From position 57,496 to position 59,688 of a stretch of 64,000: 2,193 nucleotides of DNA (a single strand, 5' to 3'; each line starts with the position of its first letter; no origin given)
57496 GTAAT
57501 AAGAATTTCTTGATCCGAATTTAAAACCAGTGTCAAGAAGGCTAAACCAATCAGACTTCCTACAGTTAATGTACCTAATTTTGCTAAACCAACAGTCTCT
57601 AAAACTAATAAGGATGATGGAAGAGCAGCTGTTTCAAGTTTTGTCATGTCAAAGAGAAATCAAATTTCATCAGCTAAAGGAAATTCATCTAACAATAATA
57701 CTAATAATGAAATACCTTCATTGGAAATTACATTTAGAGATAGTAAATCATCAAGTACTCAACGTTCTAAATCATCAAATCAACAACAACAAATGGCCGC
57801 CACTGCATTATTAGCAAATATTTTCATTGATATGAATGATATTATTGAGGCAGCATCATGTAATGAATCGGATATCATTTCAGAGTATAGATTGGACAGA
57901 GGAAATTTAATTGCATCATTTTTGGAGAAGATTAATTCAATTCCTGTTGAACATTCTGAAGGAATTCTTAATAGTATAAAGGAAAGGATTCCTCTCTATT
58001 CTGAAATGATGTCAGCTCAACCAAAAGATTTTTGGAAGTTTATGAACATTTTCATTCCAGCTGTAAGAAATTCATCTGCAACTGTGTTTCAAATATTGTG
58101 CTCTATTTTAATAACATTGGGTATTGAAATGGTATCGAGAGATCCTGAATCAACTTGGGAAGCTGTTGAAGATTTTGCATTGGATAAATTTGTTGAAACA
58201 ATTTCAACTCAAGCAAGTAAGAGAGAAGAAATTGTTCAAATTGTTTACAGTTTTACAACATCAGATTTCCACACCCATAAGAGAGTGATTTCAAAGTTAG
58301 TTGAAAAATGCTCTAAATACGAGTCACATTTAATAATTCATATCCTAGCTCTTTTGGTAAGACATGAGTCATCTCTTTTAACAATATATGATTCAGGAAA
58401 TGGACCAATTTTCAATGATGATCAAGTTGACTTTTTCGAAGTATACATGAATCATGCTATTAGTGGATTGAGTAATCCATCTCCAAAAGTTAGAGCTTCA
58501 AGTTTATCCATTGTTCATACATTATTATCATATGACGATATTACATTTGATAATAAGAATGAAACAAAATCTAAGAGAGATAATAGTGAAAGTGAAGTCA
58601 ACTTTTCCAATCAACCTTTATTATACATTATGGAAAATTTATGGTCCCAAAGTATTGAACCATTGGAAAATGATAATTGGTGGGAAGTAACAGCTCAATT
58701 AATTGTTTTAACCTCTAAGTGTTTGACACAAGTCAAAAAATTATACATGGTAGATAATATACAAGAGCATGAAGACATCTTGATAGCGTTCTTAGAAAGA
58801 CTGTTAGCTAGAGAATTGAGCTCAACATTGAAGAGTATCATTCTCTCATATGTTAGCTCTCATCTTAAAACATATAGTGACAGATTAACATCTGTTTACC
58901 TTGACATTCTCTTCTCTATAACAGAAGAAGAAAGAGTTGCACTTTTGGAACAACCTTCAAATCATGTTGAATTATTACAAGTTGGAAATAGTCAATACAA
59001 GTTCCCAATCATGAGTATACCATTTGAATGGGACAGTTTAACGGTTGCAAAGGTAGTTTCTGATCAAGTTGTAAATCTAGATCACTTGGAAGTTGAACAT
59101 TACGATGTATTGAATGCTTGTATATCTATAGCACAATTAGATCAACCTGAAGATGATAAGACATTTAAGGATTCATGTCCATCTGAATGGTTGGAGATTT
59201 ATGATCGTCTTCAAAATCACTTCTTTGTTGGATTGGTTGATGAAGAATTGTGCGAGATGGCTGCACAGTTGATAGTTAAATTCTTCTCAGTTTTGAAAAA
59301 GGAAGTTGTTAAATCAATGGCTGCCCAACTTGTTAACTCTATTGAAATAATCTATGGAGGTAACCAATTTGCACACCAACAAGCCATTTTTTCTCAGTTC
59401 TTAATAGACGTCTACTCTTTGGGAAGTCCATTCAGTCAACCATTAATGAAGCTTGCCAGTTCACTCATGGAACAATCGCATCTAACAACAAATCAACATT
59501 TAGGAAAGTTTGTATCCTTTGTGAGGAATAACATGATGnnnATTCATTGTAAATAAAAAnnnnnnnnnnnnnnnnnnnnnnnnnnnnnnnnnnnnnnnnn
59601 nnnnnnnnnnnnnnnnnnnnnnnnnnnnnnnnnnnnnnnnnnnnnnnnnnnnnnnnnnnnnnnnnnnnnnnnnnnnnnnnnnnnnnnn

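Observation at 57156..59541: SPEF1/CLAMP-type CH_2 (DUF1042) domain protein in an amoeba that lacks cilia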

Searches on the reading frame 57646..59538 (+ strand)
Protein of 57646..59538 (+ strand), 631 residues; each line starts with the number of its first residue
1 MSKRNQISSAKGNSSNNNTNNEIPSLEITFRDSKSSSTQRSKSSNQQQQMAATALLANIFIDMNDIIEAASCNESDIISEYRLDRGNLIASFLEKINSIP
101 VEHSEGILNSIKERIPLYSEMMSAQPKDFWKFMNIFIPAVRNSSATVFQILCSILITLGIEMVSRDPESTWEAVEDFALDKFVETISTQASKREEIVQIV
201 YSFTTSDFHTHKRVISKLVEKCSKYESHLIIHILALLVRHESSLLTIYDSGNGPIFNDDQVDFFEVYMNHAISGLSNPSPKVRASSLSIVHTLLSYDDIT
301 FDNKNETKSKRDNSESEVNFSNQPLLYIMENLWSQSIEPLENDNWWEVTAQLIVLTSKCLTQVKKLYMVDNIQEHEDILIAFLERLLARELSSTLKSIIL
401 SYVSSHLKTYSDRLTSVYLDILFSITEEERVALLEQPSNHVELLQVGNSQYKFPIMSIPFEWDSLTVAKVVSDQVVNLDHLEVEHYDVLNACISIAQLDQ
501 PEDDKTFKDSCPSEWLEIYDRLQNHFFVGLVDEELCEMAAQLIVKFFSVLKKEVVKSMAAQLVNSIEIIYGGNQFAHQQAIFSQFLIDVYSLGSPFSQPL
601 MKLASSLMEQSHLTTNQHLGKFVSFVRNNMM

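Call 4: search_protein_families(library=pfam, proteins=[window:57646-59538:+], max_evalue=1)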
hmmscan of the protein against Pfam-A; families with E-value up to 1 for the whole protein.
window:57646-59538:+ (631 aa): 1 family
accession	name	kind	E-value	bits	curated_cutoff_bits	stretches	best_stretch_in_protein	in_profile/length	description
PF14225.11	MOR2-PAG1_C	-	1.3e-05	25.4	25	1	487-559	24-96/252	Cell morphogenesis C-terminal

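Call 17: search_solved_structures(query=A2, max_evalue=10, show_alignments=2)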
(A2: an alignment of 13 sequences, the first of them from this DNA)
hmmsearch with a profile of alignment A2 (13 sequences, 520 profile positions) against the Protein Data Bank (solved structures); distinct sequences matched with E-value up to 10: 7.
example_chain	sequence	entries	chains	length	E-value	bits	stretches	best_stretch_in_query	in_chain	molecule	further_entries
7bfp_C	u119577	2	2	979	9.4e-06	27.8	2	205-310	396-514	Integrator complex subunit 4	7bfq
7cun_D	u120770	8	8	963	9.5e-06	27.8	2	205-310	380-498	Integrator complex subunit 4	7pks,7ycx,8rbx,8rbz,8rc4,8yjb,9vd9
8r2d_D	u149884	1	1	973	9.9e-06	27.7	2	205-310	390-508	Integrator complex subunit 4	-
36qu_O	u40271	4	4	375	0.036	16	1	130-192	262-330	V-type proton ATPase subunit C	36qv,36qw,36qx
8i9x_LR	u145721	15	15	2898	0.35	12.7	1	207-321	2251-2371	Ribosomal protein L19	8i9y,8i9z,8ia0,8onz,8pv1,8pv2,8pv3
5cwb_A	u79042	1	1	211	0.56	12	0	162-186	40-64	Designed helical repeat protein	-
8eoz_B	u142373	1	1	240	0.56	12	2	136-200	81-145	C3HR3_4r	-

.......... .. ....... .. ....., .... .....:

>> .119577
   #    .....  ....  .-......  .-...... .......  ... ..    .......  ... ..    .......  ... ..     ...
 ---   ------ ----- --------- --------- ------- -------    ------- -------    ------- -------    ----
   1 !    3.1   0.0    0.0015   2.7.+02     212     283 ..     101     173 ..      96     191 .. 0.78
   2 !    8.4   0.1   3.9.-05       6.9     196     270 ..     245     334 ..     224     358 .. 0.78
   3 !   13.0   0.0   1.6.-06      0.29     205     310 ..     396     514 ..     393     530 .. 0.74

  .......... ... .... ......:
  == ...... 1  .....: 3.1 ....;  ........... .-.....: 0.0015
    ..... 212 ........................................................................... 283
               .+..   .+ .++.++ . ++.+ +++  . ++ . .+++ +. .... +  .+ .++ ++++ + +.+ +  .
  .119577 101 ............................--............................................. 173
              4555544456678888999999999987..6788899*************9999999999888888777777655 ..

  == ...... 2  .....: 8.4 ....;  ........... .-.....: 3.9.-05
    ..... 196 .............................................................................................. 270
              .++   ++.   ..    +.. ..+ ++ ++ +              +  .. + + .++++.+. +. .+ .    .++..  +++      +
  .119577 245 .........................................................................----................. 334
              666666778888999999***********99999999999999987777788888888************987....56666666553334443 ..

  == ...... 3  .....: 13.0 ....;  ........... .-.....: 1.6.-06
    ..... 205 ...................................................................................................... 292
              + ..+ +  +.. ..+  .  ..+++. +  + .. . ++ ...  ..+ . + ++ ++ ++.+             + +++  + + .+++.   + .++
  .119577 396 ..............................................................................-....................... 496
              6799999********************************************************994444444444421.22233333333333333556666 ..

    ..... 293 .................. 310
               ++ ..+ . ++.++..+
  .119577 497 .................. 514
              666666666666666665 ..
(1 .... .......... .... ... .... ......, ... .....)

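Call 30: search_protein_representatives(alignment_id=A2)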
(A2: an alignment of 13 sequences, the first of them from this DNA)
Query: 13 sequences, 520 profile positions. Proteins with E-value up to 0.001 (for the whole library): 1014; up to 1e-10: 678; up to 1e-30: 318. The best 150 are listed.
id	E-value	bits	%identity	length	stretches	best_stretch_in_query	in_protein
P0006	2.7e-179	613.6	-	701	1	6-518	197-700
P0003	4.2e-174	596.5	-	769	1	4-520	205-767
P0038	2.1e-155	534.8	-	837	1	3-514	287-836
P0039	1.9e-153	528.4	-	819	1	3-515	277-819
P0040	2.3e-151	521.5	-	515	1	26-514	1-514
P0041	7.5e-151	519.8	-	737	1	7-506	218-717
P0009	7.2e-150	516.5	-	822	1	6-518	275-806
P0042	4.1e-149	514.1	-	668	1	3-515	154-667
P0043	1.5e-139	482.5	-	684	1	5-502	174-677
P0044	3.1e-137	474.8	-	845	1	4-512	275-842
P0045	7.5e-136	470.3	-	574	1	5-514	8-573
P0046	2.0e-134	465.6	-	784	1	1-520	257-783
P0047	3.1e-134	465.0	-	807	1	8-518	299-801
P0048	7.5e-134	463.7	-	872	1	4-513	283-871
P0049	3.3e-133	461.6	-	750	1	6-517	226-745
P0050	3.7e-133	461.4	-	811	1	8-515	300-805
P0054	8.6e-126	437.1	-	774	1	3-520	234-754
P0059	2.3e-117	409.3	-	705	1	2-517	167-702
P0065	4.8e-110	385.2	-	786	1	6-517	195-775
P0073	5.1e-104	365.3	-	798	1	6-518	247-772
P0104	2.8e-87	310.0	-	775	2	77-500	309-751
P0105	2.5e-86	306.9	-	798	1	8-517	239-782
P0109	1.8e-85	304.1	-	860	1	5-515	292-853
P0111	1.2e-84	301.3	-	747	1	8-517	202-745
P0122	1.1e-80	288.3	-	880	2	3-348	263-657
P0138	4.0e-76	273.2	-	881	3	93-332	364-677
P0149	6.7e-72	259.3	-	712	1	42-517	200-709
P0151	1.6e-70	254.8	-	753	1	34-517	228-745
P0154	2.0e-69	251.1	-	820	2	270-518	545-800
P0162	6.2e-67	242.9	-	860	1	7-505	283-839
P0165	7.1e-64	232.8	-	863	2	36-517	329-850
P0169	4.0e-63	230.3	-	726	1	74-511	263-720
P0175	1.4e-60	221.9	-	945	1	25-517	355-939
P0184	4.9e-58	213.5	-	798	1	8-515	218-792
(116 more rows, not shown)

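Call 31: find_homologous_proteins(query=A2, max_evalue=0.001)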
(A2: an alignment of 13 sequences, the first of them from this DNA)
Query A2 (13 sequences) (581 aa, profile of the alignment): 4 proteins with E <= 0.001 among 8000 candidates.
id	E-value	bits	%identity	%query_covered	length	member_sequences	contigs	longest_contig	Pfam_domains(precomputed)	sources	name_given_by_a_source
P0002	3.1e-180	618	55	99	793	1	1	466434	PF06294.17,PF11971.14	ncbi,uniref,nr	ncbi:hypothetical protein C9374_008630 [Naegleria lovaniensis]|uniref:Spermatogenesis-associated pro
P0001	7.2e-178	611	100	100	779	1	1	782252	PF14225.12,PF06294.17,PF11971.14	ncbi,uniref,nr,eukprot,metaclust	ncbi:hypothetical protein NAEGRDRAFT_65518 [Naegleria gruberi]|uniref:Spermatogenesis-associated pro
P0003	1.3e-173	597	48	94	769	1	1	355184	PF06294.17,PF11971.14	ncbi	ncbi:hypothetical protein ABK040_009596 [Willaertia magna]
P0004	1.0e-163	564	56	94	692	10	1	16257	-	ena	-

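Call 33: search_protein_families(library=pfam, proteins=[P0059, P0065, P0104, P0111, P0149, P0151, P0154, P0169, P0175, P0184], max_evalue=0.01)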
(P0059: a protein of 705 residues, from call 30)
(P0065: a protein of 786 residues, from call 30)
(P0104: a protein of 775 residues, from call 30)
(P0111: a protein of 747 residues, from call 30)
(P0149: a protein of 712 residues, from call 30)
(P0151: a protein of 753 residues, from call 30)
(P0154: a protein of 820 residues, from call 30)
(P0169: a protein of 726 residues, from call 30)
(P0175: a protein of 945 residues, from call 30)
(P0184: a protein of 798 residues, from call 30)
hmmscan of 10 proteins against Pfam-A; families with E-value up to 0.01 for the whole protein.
P0059 (705 aa): 0 families

P0065 (786 aa): 0 families

P0104 (775 aa): 0 families

P0111 (747 aa): 0 families

P0149 (712 aa): 0 families

P0151 (753 aa): 0 families

P0154 (820 aa): 0 families

P0169 (726 aa): 0 families

P0175 (945 aa): 0 families

P0184 (798 aa): 0 families

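Call 38: list_cluster_members(proteins=[P0038, P0039, P0041, P0044, P0046, P0047, P0049, P0054, P0065, P0111])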
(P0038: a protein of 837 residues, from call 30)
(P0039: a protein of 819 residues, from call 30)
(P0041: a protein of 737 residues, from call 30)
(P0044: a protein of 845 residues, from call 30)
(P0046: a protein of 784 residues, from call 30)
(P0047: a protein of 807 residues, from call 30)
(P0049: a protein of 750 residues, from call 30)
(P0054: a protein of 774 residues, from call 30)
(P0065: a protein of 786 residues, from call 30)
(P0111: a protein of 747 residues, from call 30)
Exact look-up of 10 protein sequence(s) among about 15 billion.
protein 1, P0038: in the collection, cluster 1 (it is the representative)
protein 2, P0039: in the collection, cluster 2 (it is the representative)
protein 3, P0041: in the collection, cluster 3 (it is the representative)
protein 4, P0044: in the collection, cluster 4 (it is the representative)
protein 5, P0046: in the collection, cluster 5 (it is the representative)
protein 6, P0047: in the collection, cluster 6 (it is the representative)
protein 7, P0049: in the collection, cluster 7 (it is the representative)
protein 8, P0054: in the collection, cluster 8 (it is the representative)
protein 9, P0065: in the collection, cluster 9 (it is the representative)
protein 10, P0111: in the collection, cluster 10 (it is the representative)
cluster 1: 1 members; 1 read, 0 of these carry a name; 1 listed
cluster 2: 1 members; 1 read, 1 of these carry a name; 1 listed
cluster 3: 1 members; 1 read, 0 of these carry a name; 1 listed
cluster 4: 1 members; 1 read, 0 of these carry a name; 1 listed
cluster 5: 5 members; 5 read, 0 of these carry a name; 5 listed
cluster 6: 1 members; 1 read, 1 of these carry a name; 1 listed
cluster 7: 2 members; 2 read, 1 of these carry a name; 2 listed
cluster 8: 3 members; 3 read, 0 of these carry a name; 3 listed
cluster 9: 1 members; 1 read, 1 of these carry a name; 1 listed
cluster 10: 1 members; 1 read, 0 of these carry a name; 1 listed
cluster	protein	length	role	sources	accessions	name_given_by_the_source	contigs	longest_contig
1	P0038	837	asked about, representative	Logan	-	-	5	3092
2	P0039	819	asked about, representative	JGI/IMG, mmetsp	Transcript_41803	Transcript_41803/g.75900 ORF Transcript_41803/g.75900 Transcript_41803/m.75900 ...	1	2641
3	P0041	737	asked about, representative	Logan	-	-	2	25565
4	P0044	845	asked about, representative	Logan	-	-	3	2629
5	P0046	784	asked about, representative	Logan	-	-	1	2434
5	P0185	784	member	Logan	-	-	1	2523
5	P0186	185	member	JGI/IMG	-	-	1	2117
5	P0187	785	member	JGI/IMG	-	-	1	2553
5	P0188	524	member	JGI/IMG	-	-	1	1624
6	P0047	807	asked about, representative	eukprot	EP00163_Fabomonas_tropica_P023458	TRINITY_DN40787_c0_g1_i1.p1 TRINITY_DN40787_c0_g1~~TRINITY_DN40787_c0_g1_i1.p1 ORF ...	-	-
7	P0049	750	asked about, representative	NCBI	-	-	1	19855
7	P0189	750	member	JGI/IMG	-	hypothetical protein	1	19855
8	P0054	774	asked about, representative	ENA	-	-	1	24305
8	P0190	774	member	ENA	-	-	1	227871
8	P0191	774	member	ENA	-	-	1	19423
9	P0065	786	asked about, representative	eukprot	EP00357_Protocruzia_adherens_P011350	CAMPEP_0115023466 /NCGR_PEP_ID=MMETSP0216-20121206/32412_1 /TAXON_ID=223996 ...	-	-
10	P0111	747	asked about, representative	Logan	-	-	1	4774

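Call 46: list_cluster_members(proteins=[P0035, P0105, P0073, P0122, P0138, P0165, P0162, P0109, P0050, P0018])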
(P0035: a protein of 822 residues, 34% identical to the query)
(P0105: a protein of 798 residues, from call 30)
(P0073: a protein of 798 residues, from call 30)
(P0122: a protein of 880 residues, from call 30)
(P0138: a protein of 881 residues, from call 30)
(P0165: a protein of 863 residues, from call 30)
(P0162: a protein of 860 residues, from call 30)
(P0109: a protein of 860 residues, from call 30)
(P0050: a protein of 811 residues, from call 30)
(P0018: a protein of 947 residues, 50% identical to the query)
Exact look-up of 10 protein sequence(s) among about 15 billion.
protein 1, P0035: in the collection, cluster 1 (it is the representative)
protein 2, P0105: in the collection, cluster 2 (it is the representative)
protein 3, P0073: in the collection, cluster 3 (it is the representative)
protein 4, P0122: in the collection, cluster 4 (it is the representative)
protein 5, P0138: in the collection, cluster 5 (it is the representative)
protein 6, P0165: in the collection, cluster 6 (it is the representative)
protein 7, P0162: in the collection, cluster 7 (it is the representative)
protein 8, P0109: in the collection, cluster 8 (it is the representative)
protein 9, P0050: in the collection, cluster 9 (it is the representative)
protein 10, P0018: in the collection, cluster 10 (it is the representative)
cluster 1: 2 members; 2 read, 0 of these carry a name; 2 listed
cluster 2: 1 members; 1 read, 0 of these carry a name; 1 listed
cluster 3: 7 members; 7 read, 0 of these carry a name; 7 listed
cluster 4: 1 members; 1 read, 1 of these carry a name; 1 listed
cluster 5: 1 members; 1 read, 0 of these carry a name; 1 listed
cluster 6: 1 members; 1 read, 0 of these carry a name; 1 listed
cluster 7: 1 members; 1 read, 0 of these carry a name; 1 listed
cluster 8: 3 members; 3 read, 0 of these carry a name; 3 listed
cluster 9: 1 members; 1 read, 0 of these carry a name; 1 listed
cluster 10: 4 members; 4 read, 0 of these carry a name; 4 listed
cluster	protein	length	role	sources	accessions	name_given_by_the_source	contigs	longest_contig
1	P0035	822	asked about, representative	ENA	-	-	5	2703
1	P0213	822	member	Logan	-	-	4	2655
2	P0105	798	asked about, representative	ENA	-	-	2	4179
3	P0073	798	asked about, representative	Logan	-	-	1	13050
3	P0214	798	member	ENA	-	-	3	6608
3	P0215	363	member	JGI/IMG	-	-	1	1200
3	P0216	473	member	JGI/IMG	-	-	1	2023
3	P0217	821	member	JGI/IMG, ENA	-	-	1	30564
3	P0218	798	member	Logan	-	-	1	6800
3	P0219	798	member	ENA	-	-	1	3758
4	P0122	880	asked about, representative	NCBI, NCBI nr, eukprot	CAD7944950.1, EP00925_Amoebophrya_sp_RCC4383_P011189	unnamed protein product [Amoebophrya sp. A25] | GSA25T00007925001.1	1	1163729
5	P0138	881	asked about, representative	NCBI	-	-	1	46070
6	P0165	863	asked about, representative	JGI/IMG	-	-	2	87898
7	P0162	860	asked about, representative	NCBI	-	-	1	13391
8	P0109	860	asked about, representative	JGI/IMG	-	-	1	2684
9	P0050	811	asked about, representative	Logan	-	-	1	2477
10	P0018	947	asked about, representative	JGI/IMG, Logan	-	-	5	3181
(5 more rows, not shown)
